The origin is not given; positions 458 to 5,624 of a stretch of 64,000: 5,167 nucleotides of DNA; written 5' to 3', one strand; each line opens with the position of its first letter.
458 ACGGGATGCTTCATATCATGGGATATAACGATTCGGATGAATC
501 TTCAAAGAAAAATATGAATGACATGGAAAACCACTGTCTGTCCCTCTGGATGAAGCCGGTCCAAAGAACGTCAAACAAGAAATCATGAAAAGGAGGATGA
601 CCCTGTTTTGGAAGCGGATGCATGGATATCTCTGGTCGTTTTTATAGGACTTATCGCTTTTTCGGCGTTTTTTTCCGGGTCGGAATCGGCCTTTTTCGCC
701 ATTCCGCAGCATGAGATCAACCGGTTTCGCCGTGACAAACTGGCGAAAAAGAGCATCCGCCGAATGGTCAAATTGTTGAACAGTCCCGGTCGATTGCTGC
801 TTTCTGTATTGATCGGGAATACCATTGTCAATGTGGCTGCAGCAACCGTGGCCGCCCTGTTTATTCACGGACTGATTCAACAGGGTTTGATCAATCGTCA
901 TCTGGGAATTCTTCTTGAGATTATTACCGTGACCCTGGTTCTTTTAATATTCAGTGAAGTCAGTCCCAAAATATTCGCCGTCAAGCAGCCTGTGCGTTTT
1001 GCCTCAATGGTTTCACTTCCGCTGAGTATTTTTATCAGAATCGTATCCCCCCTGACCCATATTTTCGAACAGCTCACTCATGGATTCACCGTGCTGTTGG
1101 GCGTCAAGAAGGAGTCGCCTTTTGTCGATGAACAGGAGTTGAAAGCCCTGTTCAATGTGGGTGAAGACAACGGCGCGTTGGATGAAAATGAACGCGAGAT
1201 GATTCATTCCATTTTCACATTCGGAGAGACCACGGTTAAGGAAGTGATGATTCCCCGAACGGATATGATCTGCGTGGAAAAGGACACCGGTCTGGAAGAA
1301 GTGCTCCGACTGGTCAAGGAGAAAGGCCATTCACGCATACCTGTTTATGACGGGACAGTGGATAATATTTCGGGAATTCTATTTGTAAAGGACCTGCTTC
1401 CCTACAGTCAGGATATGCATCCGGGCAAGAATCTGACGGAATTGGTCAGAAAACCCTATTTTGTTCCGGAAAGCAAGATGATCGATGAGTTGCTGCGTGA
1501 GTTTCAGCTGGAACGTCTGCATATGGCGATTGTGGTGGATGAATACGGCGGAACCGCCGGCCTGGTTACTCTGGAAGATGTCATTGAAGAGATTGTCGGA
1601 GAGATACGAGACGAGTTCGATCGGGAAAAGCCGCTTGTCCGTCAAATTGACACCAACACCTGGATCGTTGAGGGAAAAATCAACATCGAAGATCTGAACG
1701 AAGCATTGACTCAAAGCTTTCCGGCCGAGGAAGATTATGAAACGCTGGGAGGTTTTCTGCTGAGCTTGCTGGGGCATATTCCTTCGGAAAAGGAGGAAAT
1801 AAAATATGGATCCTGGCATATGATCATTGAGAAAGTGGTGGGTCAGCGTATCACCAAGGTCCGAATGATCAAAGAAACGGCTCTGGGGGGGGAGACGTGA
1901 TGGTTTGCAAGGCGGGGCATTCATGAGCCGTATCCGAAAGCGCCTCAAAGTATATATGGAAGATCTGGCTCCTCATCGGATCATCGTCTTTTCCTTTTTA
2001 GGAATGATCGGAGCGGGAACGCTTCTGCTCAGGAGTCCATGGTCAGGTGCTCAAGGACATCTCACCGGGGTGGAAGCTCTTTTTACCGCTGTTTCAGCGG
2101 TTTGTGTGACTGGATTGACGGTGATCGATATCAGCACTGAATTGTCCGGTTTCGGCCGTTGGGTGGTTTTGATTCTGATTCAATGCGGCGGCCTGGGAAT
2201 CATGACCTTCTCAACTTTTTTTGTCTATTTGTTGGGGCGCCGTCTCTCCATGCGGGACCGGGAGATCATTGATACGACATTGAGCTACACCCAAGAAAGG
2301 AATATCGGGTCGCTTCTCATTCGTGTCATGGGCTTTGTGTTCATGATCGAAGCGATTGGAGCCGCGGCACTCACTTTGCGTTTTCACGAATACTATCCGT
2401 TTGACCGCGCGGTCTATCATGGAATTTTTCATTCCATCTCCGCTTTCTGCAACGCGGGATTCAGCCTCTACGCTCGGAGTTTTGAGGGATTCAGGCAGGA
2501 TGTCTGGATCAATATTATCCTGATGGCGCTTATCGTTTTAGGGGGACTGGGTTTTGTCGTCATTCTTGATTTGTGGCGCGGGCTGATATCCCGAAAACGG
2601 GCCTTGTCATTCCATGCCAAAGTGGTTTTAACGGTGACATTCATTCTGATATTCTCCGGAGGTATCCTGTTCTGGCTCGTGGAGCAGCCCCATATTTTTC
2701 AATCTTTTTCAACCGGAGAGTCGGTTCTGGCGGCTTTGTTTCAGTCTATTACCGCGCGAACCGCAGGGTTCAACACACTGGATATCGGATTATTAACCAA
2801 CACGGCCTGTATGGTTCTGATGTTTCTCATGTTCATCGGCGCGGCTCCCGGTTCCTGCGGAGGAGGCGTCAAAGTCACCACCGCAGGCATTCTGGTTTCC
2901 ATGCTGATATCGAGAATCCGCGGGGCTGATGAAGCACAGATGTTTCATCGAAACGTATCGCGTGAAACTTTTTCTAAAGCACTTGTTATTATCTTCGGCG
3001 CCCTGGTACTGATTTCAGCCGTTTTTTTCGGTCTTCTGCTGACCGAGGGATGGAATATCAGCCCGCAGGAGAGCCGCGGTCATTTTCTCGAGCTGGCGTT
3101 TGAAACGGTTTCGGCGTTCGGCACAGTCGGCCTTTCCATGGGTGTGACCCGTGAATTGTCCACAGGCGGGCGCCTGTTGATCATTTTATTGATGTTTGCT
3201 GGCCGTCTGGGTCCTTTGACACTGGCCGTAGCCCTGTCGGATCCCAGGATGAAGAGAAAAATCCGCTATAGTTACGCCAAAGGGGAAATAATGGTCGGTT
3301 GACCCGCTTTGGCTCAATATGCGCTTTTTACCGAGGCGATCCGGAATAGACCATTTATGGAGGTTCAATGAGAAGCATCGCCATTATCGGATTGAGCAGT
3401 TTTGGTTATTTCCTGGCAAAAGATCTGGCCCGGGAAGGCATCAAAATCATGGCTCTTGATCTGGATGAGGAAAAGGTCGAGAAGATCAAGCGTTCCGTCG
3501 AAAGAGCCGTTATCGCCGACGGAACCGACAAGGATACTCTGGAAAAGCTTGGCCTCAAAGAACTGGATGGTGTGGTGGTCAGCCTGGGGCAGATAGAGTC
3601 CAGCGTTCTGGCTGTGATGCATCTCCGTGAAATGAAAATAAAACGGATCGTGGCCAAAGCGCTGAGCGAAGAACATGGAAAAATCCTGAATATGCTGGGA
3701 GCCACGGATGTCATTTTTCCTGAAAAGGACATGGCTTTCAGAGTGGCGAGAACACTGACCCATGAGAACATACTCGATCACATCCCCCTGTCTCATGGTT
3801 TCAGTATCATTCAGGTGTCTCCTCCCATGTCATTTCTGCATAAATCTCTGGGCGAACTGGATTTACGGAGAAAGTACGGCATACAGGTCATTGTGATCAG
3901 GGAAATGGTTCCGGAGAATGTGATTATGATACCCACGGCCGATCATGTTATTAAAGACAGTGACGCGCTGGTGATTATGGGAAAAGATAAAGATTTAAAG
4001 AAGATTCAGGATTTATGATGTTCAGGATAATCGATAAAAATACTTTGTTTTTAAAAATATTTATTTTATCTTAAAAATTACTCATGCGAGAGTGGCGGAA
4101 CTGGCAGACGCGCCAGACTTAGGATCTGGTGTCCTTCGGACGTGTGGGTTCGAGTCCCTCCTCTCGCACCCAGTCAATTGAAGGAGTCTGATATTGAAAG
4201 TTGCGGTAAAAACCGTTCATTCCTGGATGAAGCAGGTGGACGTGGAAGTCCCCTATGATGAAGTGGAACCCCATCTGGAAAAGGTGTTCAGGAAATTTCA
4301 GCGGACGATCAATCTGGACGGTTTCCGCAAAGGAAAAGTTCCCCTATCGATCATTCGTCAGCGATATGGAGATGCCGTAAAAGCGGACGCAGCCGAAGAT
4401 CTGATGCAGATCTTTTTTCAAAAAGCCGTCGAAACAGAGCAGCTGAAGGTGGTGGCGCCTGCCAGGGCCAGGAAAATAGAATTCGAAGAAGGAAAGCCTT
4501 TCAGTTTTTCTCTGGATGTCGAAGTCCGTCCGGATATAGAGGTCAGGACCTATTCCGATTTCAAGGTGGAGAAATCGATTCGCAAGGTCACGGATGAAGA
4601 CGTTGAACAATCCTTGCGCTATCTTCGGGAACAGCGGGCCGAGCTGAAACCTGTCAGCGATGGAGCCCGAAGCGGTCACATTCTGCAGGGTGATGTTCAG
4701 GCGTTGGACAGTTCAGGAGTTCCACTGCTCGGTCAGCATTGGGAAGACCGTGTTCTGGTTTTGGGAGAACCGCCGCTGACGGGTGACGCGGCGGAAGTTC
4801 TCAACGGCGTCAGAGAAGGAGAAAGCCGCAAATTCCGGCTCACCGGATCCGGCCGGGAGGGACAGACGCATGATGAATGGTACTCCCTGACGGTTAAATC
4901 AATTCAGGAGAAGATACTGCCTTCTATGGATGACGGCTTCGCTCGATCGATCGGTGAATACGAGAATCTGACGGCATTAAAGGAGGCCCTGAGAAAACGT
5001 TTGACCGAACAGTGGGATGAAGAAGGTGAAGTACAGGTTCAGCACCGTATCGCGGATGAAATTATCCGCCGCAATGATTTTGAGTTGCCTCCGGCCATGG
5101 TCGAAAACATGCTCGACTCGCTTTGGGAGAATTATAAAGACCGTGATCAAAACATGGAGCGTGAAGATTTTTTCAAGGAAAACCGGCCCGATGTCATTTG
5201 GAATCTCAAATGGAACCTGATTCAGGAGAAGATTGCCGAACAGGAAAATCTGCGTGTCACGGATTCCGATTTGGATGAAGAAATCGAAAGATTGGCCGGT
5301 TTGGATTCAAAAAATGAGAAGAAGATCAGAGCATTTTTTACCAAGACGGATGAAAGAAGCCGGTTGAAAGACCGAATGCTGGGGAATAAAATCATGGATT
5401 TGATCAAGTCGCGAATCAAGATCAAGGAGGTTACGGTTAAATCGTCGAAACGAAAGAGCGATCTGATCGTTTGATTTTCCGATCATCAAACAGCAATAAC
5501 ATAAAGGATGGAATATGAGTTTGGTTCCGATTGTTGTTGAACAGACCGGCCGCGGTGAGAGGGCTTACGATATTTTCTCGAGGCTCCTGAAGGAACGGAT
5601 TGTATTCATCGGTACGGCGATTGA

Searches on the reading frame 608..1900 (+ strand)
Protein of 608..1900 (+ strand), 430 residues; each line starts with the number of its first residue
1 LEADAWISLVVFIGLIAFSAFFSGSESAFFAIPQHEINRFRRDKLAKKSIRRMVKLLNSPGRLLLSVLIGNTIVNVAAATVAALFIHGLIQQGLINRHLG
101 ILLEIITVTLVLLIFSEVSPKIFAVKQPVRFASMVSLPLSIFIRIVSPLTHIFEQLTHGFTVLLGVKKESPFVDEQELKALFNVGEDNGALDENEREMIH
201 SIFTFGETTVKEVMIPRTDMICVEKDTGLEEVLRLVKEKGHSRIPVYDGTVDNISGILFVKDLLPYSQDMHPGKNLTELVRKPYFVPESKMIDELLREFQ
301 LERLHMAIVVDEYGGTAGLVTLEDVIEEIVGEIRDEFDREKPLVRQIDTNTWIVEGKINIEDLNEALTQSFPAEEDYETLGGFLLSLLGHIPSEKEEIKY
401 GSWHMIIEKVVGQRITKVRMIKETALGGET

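Call 53: search_protein_families(library=pfam, proteins=[window:608-1900:+], max_evalue=0.000001)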
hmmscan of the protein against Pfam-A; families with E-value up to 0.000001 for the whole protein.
window:608-1900:+ (430 aa): 3 families
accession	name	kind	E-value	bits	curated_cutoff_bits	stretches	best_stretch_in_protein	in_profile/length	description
PF01595.25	CNNM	-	5.8e-41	140.6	28.4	1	11-195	2-181/181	Cyclin M transmembrane N-terminal domain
PF03471.22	CorC_HlyC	-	3e-23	82.1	27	1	346-422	2-79/81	Transporter associated domain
PF00571.33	CBS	-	1.4e-16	61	24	1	210-266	1-54/57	CBS domain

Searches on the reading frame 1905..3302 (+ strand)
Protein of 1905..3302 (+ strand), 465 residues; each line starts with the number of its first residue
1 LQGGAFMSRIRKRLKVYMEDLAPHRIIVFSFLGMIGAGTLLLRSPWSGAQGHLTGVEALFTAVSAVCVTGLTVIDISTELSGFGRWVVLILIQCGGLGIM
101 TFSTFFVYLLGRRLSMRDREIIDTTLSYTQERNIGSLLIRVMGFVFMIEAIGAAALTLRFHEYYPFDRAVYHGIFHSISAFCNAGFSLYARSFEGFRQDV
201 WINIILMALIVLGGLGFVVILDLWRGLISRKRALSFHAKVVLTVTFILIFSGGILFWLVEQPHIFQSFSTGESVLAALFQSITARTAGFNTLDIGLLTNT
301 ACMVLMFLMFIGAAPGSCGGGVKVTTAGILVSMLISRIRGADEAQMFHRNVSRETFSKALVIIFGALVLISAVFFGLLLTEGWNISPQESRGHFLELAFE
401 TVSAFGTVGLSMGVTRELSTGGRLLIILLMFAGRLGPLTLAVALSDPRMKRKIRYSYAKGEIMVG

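Call 53: search_protein_families(library=pfam, proteins=[window:1905-3302:+], max_evalue=0.000001)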
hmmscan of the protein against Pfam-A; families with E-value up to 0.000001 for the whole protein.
window:1905-3302:+ (465 aa): 1 family
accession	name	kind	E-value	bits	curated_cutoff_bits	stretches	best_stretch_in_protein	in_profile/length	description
PF02386.22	TrkH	-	8.7e-66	222.8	27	1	36-445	48-491/502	Cation transport protein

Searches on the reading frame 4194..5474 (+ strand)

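Call 53: search_protein_families(library=pfam, proteins=[window:4194-5474:+], max_evalue=0.000001)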
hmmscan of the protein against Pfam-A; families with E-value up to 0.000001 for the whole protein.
window:4194-5474:+ (426 aa): 2 families
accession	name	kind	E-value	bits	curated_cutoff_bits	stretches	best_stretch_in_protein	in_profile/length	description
PF05697.18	Trigger_N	-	1.4e-38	132.8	22.2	1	1-142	1-142/144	Bacterial trigger factor protein (TF)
PF05698.19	Trigger_C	-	4.2e-24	85.9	22.7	1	259-405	2-161/162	Bacterial trigger factor protein (TF) C-terminus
